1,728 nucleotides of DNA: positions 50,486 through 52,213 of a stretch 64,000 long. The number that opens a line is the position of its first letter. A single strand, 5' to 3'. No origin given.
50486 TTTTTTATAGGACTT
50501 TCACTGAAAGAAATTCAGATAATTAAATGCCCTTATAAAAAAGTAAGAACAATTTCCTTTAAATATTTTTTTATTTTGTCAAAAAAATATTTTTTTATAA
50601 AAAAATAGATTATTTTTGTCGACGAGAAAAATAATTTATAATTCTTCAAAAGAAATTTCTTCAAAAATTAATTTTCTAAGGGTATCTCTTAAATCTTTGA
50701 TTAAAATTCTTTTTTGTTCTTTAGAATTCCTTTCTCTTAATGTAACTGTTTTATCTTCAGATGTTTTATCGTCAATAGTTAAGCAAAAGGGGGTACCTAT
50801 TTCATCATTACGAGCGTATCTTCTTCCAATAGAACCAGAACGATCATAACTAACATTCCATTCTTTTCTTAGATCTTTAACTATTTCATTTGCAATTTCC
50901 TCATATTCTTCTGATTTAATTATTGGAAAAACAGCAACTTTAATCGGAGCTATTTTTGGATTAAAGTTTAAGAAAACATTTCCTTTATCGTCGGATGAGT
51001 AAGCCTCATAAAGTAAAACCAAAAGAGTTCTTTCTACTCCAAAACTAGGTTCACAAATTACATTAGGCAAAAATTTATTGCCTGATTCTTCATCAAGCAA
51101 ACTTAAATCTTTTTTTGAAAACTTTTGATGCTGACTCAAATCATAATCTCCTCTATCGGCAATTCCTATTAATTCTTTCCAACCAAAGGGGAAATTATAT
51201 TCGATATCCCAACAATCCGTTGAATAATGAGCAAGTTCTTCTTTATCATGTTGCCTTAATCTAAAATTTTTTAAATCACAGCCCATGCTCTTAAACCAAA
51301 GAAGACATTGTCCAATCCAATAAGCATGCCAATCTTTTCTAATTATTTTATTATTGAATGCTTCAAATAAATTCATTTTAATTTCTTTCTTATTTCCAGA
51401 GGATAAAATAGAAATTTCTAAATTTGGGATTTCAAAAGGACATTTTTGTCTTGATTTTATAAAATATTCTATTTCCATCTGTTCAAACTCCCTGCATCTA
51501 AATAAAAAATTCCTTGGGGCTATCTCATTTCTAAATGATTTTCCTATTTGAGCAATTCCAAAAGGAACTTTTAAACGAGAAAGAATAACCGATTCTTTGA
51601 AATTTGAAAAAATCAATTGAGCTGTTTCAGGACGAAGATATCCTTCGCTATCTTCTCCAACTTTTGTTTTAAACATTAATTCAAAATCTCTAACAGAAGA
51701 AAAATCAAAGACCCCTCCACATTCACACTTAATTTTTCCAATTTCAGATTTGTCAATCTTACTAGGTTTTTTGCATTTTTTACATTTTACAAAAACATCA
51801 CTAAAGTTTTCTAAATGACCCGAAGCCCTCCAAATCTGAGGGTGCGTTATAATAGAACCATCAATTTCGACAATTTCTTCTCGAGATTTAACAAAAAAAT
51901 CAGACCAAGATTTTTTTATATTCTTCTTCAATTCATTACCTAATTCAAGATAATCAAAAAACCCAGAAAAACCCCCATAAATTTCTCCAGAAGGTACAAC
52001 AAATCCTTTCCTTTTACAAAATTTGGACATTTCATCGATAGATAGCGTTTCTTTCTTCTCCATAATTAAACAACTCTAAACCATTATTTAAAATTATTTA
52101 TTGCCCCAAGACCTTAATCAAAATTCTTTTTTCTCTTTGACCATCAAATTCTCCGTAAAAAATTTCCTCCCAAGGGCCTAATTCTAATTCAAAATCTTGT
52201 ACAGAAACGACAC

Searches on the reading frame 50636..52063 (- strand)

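Call 49: search_protein_families(library=pfam, proteins=[window:50636-52063:-], max_evalue=0.001)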
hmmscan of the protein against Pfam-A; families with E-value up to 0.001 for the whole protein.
window:50636-52063:- (475 aa): 2 families
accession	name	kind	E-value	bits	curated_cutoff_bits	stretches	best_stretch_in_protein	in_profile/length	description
PF03129.25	HGTP_anticodon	-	7.4e-21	74.6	21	1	375-464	1-93/94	Anticodon binding domain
PF00587.30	tRNA-synt_2b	-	1.4e-09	38.7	29.3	1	131-204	1-73/179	tRNA synthetase class II core domain (G, H, P, S and T)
